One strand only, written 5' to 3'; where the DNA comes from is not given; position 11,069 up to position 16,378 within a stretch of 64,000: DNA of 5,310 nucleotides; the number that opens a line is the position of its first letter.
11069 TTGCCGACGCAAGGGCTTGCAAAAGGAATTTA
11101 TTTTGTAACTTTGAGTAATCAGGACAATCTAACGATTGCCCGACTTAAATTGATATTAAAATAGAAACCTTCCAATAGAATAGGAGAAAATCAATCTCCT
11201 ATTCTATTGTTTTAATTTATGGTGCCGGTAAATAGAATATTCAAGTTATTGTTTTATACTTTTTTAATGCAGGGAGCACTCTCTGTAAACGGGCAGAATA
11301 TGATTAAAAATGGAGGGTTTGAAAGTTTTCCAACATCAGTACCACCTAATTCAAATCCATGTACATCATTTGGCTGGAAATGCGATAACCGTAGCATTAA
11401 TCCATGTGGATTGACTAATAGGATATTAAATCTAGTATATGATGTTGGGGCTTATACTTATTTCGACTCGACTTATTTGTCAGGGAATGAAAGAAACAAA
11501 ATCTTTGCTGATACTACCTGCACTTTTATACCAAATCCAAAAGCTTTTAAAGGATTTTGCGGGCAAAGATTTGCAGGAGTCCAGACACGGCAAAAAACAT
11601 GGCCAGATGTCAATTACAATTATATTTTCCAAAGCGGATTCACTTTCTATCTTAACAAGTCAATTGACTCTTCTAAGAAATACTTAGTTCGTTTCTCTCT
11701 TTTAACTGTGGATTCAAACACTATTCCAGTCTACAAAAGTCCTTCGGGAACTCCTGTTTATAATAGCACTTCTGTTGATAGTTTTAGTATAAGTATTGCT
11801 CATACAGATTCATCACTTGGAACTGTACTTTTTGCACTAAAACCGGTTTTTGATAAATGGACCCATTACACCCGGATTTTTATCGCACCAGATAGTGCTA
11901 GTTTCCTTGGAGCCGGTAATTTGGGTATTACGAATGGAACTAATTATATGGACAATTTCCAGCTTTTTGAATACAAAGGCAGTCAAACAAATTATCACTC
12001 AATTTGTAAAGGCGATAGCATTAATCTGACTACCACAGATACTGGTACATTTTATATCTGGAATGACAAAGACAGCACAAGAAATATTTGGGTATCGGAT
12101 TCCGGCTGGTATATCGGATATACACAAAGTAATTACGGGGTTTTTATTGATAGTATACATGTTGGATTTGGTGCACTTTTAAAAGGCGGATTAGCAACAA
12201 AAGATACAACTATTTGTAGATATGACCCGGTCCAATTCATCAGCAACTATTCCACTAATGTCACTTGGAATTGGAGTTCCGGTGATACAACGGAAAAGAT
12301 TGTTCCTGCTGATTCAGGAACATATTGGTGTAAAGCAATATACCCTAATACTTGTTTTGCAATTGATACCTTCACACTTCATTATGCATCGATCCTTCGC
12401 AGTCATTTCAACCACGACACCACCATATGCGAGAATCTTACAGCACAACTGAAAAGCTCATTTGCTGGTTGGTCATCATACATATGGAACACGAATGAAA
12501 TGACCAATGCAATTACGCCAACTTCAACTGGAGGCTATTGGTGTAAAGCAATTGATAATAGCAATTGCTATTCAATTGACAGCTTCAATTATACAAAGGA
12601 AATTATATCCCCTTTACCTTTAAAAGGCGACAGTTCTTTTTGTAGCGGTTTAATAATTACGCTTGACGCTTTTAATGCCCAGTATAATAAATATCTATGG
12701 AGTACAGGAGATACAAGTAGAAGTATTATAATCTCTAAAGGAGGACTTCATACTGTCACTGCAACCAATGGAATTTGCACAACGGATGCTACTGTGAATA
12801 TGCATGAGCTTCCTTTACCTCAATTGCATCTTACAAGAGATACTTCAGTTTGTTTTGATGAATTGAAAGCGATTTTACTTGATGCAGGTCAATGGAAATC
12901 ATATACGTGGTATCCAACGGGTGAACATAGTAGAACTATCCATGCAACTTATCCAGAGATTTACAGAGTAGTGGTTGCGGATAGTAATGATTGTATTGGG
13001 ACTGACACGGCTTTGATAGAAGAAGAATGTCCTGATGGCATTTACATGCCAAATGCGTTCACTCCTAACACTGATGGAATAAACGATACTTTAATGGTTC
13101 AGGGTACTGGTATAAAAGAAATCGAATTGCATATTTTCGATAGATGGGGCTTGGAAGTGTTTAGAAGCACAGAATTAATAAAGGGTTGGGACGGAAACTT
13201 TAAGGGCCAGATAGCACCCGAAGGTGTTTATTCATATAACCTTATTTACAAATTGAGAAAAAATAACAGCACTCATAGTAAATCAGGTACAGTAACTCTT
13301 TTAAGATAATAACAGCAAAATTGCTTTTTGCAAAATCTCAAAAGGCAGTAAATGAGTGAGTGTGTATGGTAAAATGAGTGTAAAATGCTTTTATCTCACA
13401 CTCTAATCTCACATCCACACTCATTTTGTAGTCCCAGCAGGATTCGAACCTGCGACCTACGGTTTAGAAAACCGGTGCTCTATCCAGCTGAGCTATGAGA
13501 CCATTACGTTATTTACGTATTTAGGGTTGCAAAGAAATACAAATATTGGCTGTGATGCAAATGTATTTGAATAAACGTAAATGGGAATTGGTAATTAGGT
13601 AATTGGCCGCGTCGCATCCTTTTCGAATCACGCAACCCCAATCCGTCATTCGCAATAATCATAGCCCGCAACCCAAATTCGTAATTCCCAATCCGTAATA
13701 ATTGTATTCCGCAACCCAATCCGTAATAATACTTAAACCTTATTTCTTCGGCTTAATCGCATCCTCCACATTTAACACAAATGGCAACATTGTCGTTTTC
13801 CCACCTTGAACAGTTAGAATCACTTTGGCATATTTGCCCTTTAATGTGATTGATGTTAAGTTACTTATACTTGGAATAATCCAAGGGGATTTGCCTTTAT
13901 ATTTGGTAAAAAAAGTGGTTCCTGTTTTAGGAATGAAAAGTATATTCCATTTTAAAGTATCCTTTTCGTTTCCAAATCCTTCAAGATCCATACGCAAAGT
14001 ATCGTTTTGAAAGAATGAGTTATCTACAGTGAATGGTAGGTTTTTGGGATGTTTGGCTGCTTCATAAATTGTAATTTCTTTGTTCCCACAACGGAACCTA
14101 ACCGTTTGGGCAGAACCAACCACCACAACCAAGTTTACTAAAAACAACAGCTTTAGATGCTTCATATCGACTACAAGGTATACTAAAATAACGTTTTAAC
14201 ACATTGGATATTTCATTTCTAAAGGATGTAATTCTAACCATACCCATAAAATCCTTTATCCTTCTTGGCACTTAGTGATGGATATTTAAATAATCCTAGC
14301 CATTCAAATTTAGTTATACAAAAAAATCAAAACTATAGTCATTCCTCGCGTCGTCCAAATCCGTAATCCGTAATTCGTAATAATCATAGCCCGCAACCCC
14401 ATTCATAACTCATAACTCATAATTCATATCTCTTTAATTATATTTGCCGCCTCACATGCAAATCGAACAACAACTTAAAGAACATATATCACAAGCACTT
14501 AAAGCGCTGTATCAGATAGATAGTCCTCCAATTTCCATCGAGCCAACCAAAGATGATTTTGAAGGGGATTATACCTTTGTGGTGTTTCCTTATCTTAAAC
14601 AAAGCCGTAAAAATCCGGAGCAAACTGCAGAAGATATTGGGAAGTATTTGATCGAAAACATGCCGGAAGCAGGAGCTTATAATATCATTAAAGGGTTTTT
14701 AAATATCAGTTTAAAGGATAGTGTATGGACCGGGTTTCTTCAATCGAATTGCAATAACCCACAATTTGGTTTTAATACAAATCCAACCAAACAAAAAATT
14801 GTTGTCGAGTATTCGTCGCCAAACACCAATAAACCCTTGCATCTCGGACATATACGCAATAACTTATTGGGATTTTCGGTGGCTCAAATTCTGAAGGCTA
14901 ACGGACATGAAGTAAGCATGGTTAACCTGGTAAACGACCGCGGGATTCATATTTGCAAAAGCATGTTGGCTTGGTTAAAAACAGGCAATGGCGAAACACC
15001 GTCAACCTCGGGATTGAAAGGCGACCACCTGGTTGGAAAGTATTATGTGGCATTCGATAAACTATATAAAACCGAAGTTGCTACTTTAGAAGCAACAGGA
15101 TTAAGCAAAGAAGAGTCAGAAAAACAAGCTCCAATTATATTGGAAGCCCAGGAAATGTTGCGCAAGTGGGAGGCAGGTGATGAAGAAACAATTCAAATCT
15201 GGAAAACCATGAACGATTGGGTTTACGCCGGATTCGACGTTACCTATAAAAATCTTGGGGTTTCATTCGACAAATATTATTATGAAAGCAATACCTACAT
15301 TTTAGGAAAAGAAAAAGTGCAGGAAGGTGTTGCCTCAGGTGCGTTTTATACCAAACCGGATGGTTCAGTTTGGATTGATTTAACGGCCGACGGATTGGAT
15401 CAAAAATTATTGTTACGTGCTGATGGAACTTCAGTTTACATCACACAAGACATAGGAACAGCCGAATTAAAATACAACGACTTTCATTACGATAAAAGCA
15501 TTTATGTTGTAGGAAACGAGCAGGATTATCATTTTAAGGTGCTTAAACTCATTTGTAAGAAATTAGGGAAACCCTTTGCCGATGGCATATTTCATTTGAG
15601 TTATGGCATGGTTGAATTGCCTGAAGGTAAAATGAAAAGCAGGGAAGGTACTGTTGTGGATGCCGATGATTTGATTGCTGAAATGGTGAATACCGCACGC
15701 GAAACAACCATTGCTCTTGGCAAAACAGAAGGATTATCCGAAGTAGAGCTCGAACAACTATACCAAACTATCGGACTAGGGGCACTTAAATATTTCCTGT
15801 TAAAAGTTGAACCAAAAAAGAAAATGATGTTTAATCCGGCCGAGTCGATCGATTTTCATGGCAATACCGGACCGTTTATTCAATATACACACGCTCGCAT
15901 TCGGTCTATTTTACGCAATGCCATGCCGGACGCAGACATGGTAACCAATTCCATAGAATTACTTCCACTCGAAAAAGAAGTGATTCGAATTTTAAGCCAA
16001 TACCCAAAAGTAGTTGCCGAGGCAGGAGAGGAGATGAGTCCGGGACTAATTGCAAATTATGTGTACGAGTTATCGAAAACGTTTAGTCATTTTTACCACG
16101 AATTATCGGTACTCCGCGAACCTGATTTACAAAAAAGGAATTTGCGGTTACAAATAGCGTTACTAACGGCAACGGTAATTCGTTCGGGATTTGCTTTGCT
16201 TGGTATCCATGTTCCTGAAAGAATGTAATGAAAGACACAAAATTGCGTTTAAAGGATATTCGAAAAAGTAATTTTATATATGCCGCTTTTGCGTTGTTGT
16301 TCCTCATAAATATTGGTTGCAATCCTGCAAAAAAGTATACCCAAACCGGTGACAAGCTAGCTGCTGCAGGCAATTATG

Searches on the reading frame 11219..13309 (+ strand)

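Call 62: search_protein_families(library=pfam, proteins=[window:11219-13309:+])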
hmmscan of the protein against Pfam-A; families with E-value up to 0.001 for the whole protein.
window:11219-13309:+ (696 aa): 1 family
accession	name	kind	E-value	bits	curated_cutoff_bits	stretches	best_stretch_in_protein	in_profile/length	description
PF13585.12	CHU_C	-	1.4e-17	64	27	1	610-693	3-85/86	CHU_C Type IX secretion signal domain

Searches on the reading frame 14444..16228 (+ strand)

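Call 62: search_protein_families(library=pfam, proteins=[window:14444-16228:+])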
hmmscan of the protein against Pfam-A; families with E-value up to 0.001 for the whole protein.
window:14444-16228:+ (594 aa): 3 families
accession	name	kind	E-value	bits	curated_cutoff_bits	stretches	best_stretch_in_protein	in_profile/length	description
PF00750.26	tRNA-synt_1d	-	2.9e-44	151.9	23.3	1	113-456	16-340/349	tRNA synthetases class I (R), catalytic domain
PF05746.21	DALR_1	-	3.3e-28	98.6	22.3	1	479-594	1-117/117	DALR anticodon binding domain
PF03485.21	Arg_tRNA_synt_N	-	6.4e-09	36.7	21.5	1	9-90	1-85/85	Arginyl tRNA synthetase N terminal domain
